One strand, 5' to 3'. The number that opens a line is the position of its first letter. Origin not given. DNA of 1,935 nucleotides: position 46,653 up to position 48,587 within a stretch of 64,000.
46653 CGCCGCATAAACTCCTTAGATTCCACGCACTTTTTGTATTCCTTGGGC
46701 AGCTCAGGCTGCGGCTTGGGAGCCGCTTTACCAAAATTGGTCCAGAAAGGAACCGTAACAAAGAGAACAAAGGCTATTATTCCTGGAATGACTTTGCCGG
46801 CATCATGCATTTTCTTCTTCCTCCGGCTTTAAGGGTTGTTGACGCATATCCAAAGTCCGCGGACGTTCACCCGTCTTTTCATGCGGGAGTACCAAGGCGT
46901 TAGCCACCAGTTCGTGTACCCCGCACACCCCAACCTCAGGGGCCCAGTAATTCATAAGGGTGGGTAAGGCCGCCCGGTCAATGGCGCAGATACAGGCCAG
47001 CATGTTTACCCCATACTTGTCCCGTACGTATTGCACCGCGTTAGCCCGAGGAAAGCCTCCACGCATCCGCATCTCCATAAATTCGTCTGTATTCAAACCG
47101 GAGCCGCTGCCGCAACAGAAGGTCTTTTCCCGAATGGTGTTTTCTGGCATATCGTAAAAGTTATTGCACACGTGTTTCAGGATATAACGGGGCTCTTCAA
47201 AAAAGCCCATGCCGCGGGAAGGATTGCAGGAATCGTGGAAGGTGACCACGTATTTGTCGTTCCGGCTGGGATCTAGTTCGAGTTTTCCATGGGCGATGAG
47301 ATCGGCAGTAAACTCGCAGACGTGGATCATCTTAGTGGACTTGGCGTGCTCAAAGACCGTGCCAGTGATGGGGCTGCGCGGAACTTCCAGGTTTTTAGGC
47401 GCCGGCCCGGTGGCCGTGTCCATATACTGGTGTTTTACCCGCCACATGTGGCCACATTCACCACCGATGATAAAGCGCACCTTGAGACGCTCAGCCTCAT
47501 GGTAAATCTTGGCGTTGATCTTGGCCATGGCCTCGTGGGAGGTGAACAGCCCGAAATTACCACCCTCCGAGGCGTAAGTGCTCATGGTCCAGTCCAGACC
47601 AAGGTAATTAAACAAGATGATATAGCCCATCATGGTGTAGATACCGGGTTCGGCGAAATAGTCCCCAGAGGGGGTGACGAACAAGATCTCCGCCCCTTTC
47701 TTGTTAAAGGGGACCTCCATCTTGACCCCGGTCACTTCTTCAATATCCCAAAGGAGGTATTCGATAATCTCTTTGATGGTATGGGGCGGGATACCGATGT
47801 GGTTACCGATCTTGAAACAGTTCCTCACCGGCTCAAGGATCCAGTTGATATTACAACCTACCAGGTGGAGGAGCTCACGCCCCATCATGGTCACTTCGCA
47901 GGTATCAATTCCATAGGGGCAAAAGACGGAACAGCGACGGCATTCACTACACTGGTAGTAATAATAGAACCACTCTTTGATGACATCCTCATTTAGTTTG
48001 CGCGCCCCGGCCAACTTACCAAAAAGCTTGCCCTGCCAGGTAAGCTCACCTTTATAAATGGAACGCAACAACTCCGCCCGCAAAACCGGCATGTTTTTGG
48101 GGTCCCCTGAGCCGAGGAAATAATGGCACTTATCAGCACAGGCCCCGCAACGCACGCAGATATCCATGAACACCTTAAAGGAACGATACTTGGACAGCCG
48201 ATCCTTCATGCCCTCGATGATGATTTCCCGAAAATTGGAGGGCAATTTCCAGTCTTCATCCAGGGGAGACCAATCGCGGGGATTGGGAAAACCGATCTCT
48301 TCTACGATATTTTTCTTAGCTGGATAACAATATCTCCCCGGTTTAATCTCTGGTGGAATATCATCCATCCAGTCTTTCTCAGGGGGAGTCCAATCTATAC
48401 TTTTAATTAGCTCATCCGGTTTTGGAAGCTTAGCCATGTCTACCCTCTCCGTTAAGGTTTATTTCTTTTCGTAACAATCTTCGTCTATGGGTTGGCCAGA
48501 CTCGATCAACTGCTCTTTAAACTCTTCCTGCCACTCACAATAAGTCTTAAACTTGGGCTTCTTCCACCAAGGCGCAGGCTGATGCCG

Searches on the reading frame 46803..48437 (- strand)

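Call 63: search_protein_families(library=pfam, proteins=[window:46803-48437:-], max_evalue=0.0001)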
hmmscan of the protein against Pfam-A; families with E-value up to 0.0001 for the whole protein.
window:46803-48437:- (544 aa): 3 families
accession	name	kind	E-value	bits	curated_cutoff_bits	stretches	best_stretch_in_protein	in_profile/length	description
PF13183.11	Fer4_8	-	8.8e-11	42.6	27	1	91-177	2-68/68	4Fe-4S dicluster domain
PF13534.11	Fer4_17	-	5.5e-09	36.9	22.2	1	94-178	2-61/61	4Fe-4S dicluster domain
PF12838.12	Fer4_7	-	5.7e-05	23.9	27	0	94-177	2-52/52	4Fe-4S dicluster domain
